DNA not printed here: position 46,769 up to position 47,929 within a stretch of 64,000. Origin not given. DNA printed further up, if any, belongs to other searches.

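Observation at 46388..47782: Monocistronic zeta-toxin-like P-loop kinase with no obvious antitoxin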

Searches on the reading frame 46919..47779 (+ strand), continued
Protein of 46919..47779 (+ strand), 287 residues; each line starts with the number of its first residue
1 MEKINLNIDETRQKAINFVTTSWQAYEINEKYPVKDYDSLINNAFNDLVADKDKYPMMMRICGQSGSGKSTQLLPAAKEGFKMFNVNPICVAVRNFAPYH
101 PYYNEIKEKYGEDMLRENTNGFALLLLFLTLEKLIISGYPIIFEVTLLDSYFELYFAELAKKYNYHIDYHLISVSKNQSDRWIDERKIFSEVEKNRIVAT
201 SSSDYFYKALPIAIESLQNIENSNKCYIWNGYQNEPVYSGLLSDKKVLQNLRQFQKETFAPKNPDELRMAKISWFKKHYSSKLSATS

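Call 17: search_protein_families(library=pfam, proteins=[L004:6797-7651:-, L009:4179-4976:+, L018:5478-5966:+, L018:4459-5460:+, L017:5084-5986:+, L018:7016-7384:+, L001:194-967:+, L001:1807-2256:+], max_evalue=0.001)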
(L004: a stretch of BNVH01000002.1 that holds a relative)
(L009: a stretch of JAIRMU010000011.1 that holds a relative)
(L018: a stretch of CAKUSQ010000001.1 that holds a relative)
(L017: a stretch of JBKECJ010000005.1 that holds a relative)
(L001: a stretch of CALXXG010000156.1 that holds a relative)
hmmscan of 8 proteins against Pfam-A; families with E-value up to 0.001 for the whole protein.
L004:6797-7651:- (285 aa): 2 families
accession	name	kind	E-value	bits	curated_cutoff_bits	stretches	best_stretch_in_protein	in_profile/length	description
PF01636.29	APH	-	1.5e-12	48.3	23.2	1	41-226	8-210/239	Phosphotransferase enzyme family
PF19974.5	TCAD9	-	1.5e-05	24.8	40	1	186-215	299-326/429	Ternary complex associated domain 9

L009:4179-4976:+ (266 aa): 4 families
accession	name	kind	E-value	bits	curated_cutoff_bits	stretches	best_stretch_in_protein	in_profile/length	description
PF00005.33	ABC_tran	-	4.1e-33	115.3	25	1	34-179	1-137/137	ABC transporter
PF13304.12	AAA_21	-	1.7e-09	38.6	27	1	148-210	235-299/304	AAA domain, putative AbiEii toxin, Type IV TA system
PF02463.25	SMC_N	-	1.1e-05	25.4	40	1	26-210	8-198/220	RecF/RecN/SMC N terminal domain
PF13555.12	AAA_29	-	0.00034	20.7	27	1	33-72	11-50/61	P-loop containing region of AAA domain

L018:5478-5966:+ (163 aa): 1 family
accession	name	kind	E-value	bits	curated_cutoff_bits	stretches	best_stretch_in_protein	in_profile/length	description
PF01196.24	Ribosomal_L17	-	8.8e-32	110.3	27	1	20-124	1-97/97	Ribosomal protein L17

L018:4459-5460:+ (334 aa): 4 families
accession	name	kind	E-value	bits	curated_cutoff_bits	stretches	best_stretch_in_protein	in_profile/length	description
PF01000.31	RNA_pol_A_bac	-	1.8e-32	112.5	33.9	1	61-176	1-119/119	RNA polymerase Rpb3/RpoA insert domain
PF03118.21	RNA_pol_A_CTD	-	2.8e-25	88.2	23.8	1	248-313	2-67/67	Bacterial RNA polymerase, alpha chain C terminal domain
PF01193.29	RNA_pol_L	-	4.6e-24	84.4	24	1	32-226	2-74/74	RNA polymerase Rpb3/Rpb11 dimerisation domain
PF13656.11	RNA_pol_L_2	-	0.00011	22.2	27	0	197-224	40-67/75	RNA polymerase Rpb3/Rpb11 dimerisation domain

L017:5084-5986:+ (301 aa): 1 family
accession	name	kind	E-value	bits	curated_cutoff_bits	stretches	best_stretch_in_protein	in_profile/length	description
PF00781.29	DAGK_cat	-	4.9e-12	46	23.6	1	3-115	1-113/125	Diacylglycerol kinase catalytic domain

L018:7016-7384:+ (123 aa): 0 families

L001:194-967:+ (258 aa): 5 families
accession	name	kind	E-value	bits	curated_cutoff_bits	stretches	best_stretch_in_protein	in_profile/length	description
PF12796.13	Ank_2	-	8.5e-17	61.9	27.3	2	165-227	30-90/90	Ankyrin repeats (3 copies)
PF00023.36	Ank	-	5e-16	58.4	21.1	1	131-162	2-33/33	Ankyrin repeat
PF13606.12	Ank_3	-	5.5e-12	45.1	22.3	0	131-158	2-29/30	Ankyrin repeat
PF13637.12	Ank_4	-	9.2e-10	39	22.7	1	136-181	2-47/50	Ankyrin repeats (many copies)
PF13857.12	Ank_5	-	2.7e-09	37.6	27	0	150-203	1-55/56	Ankyrin repeats (many copies)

L001:1807-2256:+ (150 aa): 1 family
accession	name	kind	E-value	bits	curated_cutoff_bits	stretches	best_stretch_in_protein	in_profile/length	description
PF02367.23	TsaE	-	2.4e-35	121.7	26.6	1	11-140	2-126/128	Threonylcarbamoyl adenosine biosynthesis protein TsaE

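Call 18: search_protein_families(library=pfam, proteins=[L020:6007-7683:+, L046:1547-3379:+, L047:422-2131:+, L050:4018-5994:+, L052:5773-7521:+], max_evalue=0.01)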
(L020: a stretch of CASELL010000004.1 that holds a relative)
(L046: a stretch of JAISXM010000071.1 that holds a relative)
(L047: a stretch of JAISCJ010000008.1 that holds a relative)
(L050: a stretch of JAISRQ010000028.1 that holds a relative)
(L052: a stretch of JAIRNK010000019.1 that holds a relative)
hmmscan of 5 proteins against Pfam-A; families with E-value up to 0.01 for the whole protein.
L020:6007-7683:+ (559 aa): 5 families
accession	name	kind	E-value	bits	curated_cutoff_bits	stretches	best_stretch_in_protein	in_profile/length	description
PF06414.18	Zeta_toxin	-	5.2e-20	72.2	22.3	1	52-231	14-196/199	Zeta toxin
PF01636.29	APH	-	4.2e-16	59.9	23.2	1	310-514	1-220/239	Phosphotransferase enzyme family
PF01633.27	Choline_kinase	-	2.6e-07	30.7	29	1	311-549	1-242/300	Choline/ethanolamine kinase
PF19974.5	TCAD9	-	0.00021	21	40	1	462-502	297-336/429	Ternary complex associated domain 9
PF13671.12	AAA_33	-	0.0098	16.6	27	0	57-188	2-124/143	AAA domain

L046:1547-3379:+ (611 aa): 4 families
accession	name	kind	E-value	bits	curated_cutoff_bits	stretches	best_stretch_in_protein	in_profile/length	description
PF06414.18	Zeta_toxin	-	5.4e-21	75.4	22.3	1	109-275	10-179/199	Zeta toxin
PF01636.29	APH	-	5.6e-18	66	23.2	1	366-573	1-227/239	Phosphotransferase enzyme family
PF19974.5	TCAD9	-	0.00085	19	40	1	504-555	287-337/429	Ternary complex associated domain 9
PF01633.27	Choline_kinase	-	0.0023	17.7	29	1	457-557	112-205/300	Choline/ethanolamine kinase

L047:422-2131:+ (570 aa): 3 families
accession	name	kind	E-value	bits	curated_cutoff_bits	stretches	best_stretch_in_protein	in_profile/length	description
PF06414.18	Zeta_toxin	-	5.9e-18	65.5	22.3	1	56-227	8-181/199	Zeta toxin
PF01636.29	APH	-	8.6e-15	55.6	23.2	1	326-536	2-231/239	Phosphotransferase enzyme family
PF19974.5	TCAD9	-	0.0026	17.4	40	1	463-515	287-338/429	Ternary complex associated domain 9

L050:4018-5994:+ (659 aa): 4 families
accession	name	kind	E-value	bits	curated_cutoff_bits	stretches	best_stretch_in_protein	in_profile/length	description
PF06414.18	Zeta_toxin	-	9.3e-19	68.1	22.3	1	118-268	14-168/199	Zeta toxin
PF01636.29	APH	-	7.8e-16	59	23.2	1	467-609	66-220/239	Phosphotransferase enzyme family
PF19974.5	TCAD9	-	0.00097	18.8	40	1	509-597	269-336/429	Ternary complex associated domain 9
PF01633.27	Choline_kinase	-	0.001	18.9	29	1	499-598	86-203/300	Choline/ethanolamine kinase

L052:5773-7521:+ (583 aa): 5 families
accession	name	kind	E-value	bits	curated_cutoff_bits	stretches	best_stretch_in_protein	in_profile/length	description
PF01636.29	APH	-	2.1e-17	64.1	23.2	1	339-545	2-227/239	Phosphotransferase enzyme family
PF06414.18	Zeta_toxin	-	2.4e-17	63.4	22.3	1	72-231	10-172/199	Zeta toxin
PF01633.27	Choline_kinase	-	0.0014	18.4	29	1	460-533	133-209/300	Choline/ethanolamine kinase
PF19974.5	TCAD9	-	0.0024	17.6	40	1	475-528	286-338/429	Ternary complex associated domain 9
PF13671.12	AAA_33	-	0.0036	18.1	27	1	81-211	1-124/143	AAA domain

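Call 29: predict_structure(alignment_id=A2)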
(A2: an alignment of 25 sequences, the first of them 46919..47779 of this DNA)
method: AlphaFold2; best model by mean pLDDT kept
length: 287 residues; sequences in the alignment: 25
mean_pLDDT: 93.0   pTM: 0.90
mean pLDDT of the five models: 93.0, 91.9, 91.2, 90.7, 90.3
residues with pLDDT >= 90: 223; 70-90: 60; 50-70: 4; < 50: 0
segments of 3 or more residues with pLDDT < 50: none
pLDDT, mean of each block of 10 residues (from residue 1): 83 96 91 97 98 98 90 97 97 97 97 93 97 98 94 96 97 91 85 81 89 93 92 95 95 91 90 98 77
secondary structure, 60 per line:
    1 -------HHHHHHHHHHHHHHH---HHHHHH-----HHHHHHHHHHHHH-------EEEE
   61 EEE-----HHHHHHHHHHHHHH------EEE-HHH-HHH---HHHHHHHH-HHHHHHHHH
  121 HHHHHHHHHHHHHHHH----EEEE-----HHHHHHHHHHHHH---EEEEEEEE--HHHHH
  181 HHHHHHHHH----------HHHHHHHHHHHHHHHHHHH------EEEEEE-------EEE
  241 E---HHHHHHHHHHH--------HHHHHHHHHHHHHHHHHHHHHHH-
elements in order: H8-22 H26-31 H37-49 E57-63 H69-82 E89-91 H103-110 H112-136 E141-144 H150-162 E166-173 H176-189 H200-218 E225-230 E238-241 H245-255 H264-286

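Call 31: search_protein_representatives(alignment_id=A2)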
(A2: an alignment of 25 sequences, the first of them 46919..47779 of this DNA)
Query: 25 sequences, 282 profile positions. Proteins with E-value up to 0.001 (for the whole library): 1328; up to 1e-10: 317; up to 1e-30: 86. The best 150 are listed.
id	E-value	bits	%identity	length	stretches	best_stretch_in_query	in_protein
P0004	2.0e-108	378.3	-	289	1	3-277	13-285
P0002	3.3e-108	377.6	-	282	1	1-281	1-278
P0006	3.8e-101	354.4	-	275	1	11-279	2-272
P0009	1.8e-99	348.9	-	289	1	2-280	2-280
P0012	4.0e-99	347.8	-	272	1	7-279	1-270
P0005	1.1e-97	343.1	-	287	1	5-281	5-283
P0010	4.9e-96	337.7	-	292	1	8-280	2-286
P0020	1.4e-89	316.4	-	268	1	15-277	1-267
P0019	1.4e-87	309.9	-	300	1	11-278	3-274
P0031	2.7e-86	305.7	-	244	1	52-279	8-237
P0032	3.5e-83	295.5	-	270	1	8-278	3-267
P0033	4.9e-83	295.0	-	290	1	8-278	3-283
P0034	1.8e-82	293.2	-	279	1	5-279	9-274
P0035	1.1e-79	284.1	-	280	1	7-278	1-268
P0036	4.1e-79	282.1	-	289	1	8-279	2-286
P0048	2.3e-70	253.4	-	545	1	20-277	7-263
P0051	6.8e-69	248.6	-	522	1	12-278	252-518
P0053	3.1e-68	246.4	-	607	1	13-278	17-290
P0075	3.1e-61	223.5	-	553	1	33-278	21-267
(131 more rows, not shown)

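Call 32: fold_search(model_id=the predicted structure, library=pdb)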
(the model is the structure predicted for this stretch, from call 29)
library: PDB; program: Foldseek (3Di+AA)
matches with E <= 10: 1169; with E <= 0.001: 39
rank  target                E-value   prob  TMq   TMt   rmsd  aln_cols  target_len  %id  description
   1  3q8x_B                3.5e-11  1.00  0.60  0.63   7.4       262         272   19  Structure of a toxin-antitoxin system bound to its substrate (released 2011-03-09)
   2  3q8x_D                5.4e-11  1.00  0.62  0.65  11.0       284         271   17  Structure of a toxin-antitoxin system bound to its substrate (released 2011-03-09)
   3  1gvn_B                7.0e-11  1.00  0.61  0.64  11.0       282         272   18  Crystal Structure of the Plasmid Maintenance System epsilon/zeta: Meachnism of toxin inactivation and toxin function (released 2003-01-29)
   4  1gvn_D                2.6e-10  1.00  0.62  0.65  10.2       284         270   17  Crystal Structure of the Plasmid Maintenance System epsilon/zeta: Meachnism of toxin inactivation and toxin function (released 2003-01-29)
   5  2p5t_H                3.2e-10  1.00  0.58  0.67   7.7       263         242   21  Molecular and structural characterization of the PezAT chromosomal toxin-antitoxin system of the human pathogen Strept (released 2007-05-15)
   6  2p5t_D                6.5e-10  1.00  0.60  0.68   8.3       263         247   18  Molecular and structural characterization of the PezAT chromosomal toxin-antitoxin system of the human pathogen Strept (released 2007-05-15)
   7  2p5t_B                1.8e-09  1.00  0.57  0.65   6.3       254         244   20  Molecular and structural characterization of the PezAT chromosomal toxin-antitoxin system of the human pathogen Strept (released 2007-05-15)
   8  2p5t_F                1.8e-09  1.00  0.54  0.63   6.9       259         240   20  Molecular and structural characterization of the PezAT chromosomal toxin-antitoxin system of the human pathogen Strept (released 2007-05-15)
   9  4z8v_A                2.9e-05  1.00  0.47  0.42  11.4       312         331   12  CRYSTAL STRUCTURE OF AVRRXO1-ORF1:-ORF2 COMPLEX, NATIVE. (released 2015-09-23)
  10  4z8t_A                3.6e-05  1.00  0.48  0.43  12.2       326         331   11  CRYSTAL STRUCTURE OF AvrRxo1-ORF1:AvrRxo1-ORF2 WITH SULPHATE IONS (released 2015-09-23)
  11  2bif_A                4.2e-05  1.00  0.41  0.29   9.1       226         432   13  6-PHOSPHOFRUCTO-2-KINASE/FRUCTOSE-2,6-BISPHOSPHATASE H256A MUTANT WITH F6P IN PHOSPHATASE ACTIVE SITE (released 1999-02-16)
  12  3qpw                  1.1e-04  1.00  0.41  0.29   8.9       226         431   13  PFKFB3 in complex with Aluminum Tetrafluoride (released 2012-02-08)
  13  1bif                  1.4e-04  1.00  0.39  0.27   9.7       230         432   11  6-PHOSPHOFRUCTO-2-KINASE/FRUCTOSE-2,6-BISPHOSPHATASE BIFUNCTIONAL ENZYME COMPLEXED WITH ATP-G-S AND PHOSPHATE (released 1997-11-12)
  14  1k6m_A                1.5e-04  1.00  0.40  0.29   9.3       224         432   11  Crystal Structure of Human Liver 6-Phosphofructo-2-Kinase/Fructose-2,6-Bisphosphatase (released 2002-12-11)
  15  5ak0                  1.6e-04  1.00  0.41  0.29   8.7       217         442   11  Human PFKFB3 in complex with an indole inhibitor 6 (released 2015-04-22)
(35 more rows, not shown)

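Call 33: search_solved_structures(query=L004:6797-7651:-, max_evalue=1)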
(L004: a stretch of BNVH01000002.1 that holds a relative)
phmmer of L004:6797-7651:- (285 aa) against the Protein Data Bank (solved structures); distinct sequences matched with E-value up to 1: 34.
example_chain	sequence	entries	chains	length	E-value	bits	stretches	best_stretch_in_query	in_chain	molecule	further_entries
4n57_A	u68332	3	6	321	8.5e-06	29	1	6-148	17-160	APH(2'')-Id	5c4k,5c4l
9h2z_A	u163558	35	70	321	9.6e-06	28.8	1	6-148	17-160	APH(2'')-Id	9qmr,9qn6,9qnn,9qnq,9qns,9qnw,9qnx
6ch4_A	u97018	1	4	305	1.9e-05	27.9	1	39-233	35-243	Bifunctional AAC/APH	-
4dtb_A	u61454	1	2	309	2e-05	27.7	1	17-148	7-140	APH(2'')-Id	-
6ctz_A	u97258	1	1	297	2.1e-05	27.6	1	28-216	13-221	Gentamicin resistance protein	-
3tdw_A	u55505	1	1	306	2.3e-05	27.5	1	28-217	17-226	Gentamicin resistance protein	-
4dbx_A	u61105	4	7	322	3.3e-05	27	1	17-148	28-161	APH(2"")-ID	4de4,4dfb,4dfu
6cd7_A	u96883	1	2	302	4.2e-05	26.7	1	17-148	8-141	APH(2'')-Id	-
3n4v_A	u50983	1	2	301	4.4e-05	26.6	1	17-148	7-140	APH(2'')-Id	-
3n4t_A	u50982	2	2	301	4.4e-05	26.6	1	17-148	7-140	APH(2'')-Id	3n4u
3sgc_A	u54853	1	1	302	4.5e-05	26.6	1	17-148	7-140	APH(2'')-Id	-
3sg9_A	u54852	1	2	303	4.5e-05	26.6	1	17-148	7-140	APH(2'')-Id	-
3sg8_A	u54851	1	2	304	4.5e-05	26.6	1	17-148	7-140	APH(2'')-Id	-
4dt8_A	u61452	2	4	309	4.8e-05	26.5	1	17-148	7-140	APH(2'')-Id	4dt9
4dta_A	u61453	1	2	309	5.4e-05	26.3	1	17-148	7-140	APH(2'')-Id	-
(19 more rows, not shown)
